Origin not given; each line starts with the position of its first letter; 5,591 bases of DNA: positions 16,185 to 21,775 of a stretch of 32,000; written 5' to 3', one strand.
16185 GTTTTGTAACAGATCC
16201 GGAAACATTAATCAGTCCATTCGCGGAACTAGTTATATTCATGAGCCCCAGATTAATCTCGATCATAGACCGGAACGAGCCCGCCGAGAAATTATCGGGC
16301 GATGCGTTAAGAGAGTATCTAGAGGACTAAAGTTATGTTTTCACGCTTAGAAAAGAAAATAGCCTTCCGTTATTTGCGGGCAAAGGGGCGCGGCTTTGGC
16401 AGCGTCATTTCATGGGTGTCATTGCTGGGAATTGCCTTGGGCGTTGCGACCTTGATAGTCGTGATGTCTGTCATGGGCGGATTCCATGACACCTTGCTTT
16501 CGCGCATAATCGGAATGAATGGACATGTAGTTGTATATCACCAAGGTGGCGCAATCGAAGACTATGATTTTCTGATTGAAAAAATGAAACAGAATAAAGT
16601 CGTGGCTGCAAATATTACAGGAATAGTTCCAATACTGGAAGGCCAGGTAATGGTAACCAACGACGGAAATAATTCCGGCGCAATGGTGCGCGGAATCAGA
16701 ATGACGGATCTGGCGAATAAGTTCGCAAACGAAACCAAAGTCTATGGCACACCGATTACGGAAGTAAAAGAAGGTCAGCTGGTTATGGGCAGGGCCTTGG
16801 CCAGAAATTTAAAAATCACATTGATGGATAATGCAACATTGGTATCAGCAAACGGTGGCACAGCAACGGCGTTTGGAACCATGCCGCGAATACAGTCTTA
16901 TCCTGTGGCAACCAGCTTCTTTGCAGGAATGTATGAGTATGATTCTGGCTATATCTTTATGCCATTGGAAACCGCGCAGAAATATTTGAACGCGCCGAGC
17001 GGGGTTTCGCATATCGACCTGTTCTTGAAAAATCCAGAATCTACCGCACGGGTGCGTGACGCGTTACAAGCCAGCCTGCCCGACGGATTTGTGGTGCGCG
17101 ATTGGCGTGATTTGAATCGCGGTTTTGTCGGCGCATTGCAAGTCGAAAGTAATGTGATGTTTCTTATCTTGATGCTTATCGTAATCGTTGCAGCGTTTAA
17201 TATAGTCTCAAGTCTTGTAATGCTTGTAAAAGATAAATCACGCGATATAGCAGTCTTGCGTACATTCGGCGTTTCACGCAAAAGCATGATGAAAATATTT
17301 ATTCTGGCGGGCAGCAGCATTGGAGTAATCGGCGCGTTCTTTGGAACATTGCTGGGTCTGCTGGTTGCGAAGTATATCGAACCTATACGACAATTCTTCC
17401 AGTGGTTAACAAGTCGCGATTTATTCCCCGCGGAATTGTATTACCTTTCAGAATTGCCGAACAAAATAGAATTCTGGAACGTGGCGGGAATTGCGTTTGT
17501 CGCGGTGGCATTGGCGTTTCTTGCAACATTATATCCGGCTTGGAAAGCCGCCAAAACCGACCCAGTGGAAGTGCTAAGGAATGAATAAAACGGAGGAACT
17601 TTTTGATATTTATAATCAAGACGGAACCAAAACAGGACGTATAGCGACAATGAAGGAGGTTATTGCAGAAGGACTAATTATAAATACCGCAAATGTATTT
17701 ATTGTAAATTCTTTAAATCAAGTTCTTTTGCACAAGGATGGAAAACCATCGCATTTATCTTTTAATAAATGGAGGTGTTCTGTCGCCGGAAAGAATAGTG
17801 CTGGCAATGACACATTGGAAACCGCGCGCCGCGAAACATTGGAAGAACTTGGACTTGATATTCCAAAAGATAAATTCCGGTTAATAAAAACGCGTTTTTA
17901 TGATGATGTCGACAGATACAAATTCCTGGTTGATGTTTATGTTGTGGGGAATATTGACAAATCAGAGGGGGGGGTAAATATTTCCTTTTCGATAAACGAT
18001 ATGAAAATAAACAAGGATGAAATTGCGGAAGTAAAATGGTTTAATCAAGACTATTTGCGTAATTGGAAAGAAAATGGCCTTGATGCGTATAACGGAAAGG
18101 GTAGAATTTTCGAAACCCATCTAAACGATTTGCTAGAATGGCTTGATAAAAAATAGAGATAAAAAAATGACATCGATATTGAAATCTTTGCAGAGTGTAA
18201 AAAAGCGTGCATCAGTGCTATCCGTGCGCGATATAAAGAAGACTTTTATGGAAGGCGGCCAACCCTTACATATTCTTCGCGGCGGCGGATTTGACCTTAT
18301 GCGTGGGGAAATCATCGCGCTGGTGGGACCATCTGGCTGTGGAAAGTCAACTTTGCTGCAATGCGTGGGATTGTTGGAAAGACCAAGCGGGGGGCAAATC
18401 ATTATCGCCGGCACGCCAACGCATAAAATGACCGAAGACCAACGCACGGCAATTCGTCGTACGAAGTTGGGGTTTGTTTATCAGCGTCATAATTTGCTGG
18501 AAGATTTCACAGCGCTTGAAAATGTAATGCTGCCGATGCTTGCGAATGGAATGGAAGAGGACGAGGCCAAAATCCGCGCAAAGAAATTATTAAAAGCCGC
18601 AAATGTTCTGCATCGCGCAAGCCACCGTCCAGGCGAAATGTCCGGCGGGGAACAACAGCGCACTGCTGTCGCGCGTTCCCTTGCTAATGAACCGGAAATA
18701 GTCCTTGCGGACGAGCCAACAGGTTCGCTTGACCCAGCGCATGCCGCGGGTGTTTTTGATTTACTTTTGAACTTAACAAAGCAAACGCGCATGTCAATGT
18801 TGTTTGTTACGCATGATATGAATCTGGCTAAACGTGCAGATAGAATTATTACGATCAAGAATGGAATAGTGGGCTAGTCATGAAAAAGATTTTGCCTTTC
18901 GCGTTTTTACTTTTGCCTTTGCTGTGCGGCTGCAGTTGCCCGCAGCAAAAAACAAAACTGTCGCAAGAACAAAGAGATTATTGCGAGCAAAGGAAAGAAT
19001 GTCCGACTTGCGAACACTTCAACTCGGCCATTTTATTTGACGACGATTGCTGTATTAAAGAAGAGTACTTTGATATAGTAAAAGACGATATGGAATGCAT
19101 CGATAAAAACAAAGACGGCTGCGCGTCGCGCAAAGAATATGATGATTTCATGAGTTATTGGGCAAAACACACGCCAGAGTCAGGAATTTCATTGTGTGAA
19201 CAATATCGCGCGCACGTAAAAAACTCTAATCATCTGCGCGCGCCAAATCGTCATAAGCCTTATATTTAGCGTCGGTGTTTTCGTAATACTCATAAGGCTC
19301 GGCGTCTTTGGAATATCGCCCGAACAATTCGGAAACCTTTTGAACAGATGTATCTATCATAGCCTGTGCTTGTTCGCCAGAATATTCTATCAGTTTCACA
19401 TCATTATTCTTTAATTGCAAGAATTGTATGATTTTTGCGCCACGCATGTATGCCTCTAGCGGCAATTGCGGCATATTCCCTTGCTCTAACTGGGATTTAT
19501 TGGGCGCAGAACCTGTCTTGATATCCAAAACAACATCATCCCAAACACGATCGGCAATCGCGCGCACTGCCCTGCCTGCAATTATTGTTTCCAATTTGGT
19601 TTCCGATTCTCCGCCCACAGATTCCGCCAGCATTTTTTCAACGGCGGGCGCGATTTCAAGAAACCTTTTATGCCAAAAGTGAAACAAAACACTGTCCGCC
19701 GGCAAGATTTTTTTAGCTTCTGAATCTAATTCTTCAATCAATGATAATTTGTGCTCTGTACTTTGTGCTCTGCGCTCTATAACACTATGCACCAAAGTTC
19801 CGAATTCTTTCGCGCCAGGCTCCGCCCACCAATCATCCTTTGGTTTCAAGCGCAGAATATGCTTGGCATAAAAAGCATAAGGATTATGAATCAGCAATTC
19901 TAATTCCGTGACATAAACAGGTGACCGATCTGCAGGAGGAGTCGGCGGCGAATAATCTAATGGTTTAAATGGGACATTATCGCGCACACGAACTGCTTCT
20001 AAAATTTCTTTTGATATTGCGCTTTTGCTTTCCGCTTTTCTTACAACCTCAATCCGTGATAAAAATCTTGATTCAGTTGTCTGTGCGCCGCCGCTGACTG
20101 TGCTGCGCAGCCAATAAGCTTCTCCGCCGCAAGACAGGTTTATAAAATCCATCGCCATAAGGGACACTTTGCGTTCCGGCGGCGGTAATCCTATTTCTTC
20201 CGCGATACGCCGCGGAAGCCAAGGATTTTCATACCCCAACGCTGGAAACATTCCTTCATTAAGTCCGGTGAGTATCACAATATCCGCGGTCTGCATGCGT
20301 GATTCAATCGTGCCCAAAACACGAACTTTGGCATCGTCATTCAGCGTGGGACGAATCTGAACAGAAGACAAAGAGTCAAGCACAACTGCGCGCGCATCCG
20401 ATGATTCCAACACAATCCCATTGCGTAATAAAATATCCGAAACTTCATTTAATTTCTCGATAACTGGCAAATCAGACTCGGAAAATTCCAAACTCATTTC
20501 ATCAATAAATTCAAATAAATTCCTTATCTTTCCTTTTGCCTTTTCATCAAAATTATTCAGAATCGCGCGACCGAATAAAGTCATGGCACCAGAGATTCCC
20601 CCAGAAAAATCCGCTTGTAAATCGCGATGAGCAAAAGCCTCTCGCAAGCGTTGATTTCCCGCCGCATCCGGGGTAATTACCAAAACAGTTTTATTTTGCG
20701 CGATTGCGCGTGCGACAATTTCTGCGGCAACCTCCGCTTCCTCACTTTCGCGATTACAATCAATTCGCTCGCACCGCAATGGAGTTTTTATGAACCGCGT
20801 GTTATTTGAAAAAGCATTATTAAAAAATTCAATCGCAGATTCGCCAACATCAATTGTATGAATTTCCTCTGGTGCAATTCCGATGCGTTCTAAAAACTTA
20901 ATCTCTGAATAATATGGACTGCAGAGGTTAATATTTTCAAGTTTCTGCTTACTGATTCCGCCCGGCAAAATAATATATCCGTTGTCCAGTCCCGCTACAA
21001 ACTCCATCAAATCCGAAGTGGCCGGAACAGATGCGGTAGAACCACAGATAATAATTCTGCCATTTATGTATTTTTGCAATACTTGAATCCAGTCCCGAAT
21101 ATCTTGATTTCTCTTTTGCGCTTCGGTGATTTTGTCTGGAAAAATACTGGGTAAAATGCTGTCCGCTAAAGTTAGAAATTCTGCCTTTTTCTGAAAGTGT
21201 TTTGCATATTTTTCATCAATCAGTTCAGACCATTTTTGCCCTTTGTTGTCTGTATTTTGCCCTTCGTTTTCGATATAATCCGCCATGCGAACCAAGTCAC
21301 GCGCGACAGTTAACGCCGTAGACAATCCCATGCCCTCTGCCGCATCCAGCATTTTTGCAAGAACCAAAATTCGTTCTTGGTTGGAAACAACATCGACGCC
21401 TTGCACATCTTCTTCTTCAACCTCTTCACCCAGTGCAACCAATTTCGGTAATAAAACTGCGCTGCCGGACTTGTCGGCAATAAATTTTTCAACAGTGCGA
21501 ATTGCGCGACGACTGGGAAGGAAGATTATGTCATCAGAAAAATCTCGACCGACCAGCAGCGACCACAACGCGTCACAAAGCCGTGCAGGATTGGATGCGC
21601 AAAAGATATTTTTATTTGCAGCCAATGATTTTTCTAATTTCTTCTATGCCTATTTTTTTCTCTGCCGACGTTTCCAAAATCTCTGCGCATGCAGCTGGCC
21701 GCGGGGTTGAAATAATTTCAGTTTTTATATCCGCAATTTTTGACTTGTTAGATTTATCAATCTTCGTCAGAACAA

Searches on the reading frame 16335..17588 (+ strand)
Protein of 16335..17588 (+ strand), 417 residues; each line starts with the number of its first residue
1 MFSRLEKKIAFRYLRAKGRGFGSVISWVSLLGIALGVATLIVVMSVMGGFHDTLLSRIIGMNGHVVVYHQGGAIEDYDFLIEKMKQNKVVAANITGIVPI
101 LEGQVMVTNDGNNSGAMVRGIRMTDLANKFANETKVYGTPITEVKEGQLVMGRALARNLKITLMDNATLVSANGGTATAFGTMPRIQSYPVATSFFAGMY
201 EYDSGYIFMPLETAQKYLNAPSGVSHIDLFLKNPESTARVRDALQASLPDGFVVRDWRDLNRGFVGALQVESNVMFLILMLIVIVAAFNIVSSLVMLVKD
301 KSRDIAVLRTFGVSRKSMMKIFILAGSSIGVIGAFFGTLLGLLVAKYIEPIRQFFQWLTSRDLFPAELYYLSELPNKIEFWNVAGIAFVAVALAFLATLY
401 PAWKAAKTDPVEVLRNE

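Call 7: search_protein_families(library=ncbifam, proteins=[window:16335-17588:+], max_evalue=0.00001)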
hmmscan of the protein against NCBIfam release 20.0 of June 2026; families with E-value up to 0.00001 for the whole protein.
window:16335-17588:+ (417 aa): 6 families
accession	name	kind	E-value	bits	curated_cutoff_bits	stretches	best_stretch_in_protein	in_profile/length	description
TIGR02212.1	lolCE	equivalog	1.8e-121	405.9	362.45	1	5-417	2-411/411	lipoprotein-releasing ABC transporter permease subunit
NF008076.0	PRK10814.1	exception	1.9e-65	221.4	473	1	6-417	6-399/399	lipoprotein-releasing ABC transporter permease subunit LolC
NF008357.0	PRK11146.1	exception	1.9e-63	214.8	439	1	3-415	3-412/414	lipoprotein-releasing ABC transporter permease subunit LolE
TIGR02213.1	lolE_release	exception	5.7e-60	203.3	540.35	1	9-415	6-409/411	lipoprotein-releasing ABC transporter permease subunit LolE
TIGR03434.1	ADOP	subfamily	3.6e-08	32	622.3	0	379-417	765-803/803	ADOP family duplicated permease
NF041854.1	ABC_perm_YbbP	equivalog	1.7e-06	26.3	999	0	222-416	191-370/806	putative ABC transporter permease subunit YbbP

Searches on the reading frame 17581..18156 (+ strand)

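Call 8: search_protein_families(library=ncbifam, proteins=[window:17581-18156:+], max_evalue=0.00001)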
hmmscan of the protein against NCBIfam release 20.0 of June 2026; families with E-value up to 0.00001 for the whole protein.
window:17581-18156:+ (191 aa): 1 family
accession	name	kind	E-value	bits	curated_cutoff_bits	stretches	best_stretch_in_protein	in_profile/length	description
NF002995.0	PRK03759.1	equivalog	5e-06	26.3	127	1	4-160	5-151/185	isopentenyl-diphosphate Delta-isomerase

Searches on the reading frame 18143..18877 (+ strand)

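Call 8: search_protein_families(library=ncbifam, proteins=[window:18143-18877:+], max_evalue=0.00001)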
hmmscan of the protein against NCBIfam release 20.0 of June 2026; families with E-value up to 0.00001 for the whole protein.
window:18143-18877:+ (244 aa): 185 families (the best 25 are shown)
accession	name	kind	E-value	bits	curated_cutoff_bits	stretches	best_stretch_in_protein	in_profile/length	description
TIGR02211.1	LolD_lipo_ex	equivalog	1.7e-74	250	307.75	1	25-242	1-218/221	lipoprotein-releasing ABC transporter ATP-binding protein LolD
NF008639.0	PRK11629.1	equivalog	2.8e-65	220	360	1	24-241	5-222/234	lipoprotein-releasing ABC transporter ATP-binding protein LolD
NF007879.0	PRK10584.1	equivalog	5.8e-55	186.5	336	1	24-241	5-222/228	putative ABC transporter ATP-binding protein YbbA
TIGR03608.1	L_ocin_972_ABC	subfamily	6e-54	182.6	254.85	1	30-238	3-206/206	putative bacteriocin export ABC transporter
NF007826.0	PRK10535.1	equivalog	1.4e-53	182.2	966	1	24-241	3-219/648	macrolide ABC transporter ATP-binding protein/permease MacB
TIGR02982.1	heterocyst_DevA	subfamily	1.9e-52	178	295.8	1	25-242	1-218/220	ABC exporter ATP-binding subunit, DevA family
TIGR02673.1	FtsE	equivalog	8.3e-52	175.9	264.85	1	29-241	5-213/214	cell division ATP-binding protein FtsE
TIGR02315.1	ABC_phnC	equivalog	1.5e-48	165.4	266.1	1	26-242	2-223/243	phosphonate ABC transporter ATP-binding protein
NF038007.1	ABC_ATP_DarD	equivalog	2.4e-47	161.2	375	1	27-241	3-216/218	darobactin export ABC transporter ATP-binding protein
NF007027.0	PRK09493.1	equivalog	6.8e-47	159.8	379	1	42-242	14-213/240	glutamine ABC transporter ATP-binding protein GlnQ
TIGR02314.1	ABC_MetN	equivalog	9.9e-46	156.3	499.7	1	27-241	3-217/343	methionine ABC transporter ATP-binding protein MetN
TIGR01186.1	proV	subfamily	1.2e-45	156.2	326.6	1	50-242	14-207/363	betaine/proline/choline family ABC transporter ATP-binding protein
NF008428.0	PRK11264.1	equivalog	2.6e-45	154.6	406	1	24-242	2-221/250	L-cystine ABC transporter ATP-binding protein TcyN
TIGR03005.1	ectoine_ehuA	equivalog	5.8e-44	150.2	345.4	1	40-241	11-223/252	ectoine/hydroxyectoine ABC transporter ATP-binding protein EhuA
NF008338.0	PRK11124.1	equivalog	7.2e-41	140.3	369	1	50-242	23-218/242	arginine ABC transporter ATP-binding protein ArtP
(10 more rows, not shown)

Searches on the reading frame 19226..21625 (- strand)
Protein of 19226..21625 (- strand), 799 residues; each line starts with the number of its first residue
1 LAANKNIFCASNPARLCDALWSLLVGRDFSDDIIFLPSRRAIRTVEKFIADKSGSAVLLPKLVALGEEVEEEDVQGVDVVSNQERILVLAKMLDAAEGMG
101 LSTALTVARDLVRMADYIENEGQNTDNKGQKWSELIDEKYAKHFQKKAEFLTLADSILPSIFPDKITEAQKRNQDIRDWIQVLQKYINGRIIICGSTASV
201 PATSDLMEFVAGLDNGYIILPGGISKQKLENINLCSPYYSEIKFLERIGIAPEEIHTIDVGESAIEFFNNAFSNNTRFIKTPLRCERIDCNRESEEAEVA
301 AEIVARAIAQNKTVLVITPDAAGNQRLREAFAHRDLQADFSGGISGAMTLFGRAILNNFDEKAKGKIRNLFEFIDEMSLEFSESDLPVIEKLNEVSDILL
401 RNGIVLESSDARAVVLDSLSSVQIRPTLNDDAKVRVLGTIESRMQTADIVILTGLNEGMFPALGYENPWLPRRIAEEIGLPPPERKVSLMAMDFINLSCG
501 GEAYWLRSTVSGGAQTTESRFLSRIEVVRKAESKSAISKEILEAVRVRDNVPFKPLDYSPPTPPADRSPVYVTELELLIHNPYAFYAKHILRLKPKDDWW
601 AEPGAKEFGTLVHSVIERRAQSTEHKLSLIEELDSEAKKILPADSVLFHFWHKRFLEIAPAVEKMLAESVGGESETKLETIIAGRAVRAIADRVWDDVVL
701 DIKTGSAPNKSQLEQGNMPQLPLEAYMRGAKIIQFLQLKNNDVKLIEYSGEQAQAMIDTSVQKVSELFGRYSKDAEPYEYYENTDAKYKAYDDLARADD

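Call 8: search_protein_families(library=ncbifam, proteins=[window:19226-21625:-], max_evalue=0.00001)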
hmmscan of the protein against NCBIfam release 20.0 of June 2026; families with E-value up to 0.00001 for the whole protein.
window:19226-21625:- (799 aa): 2 families
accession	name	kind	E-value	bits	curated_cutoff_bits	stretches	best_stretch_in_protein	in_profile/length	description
TIGR02786.1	addB_alphas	equivalog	2.1e-81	274.4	486.5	2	408-797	584-1020/1024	double-strand break repair protein AddB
TIGR03623.1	TIGR03623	subfamily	6.7e-08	31.2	299.6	0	430-628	457-658/876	probable DNA repair protein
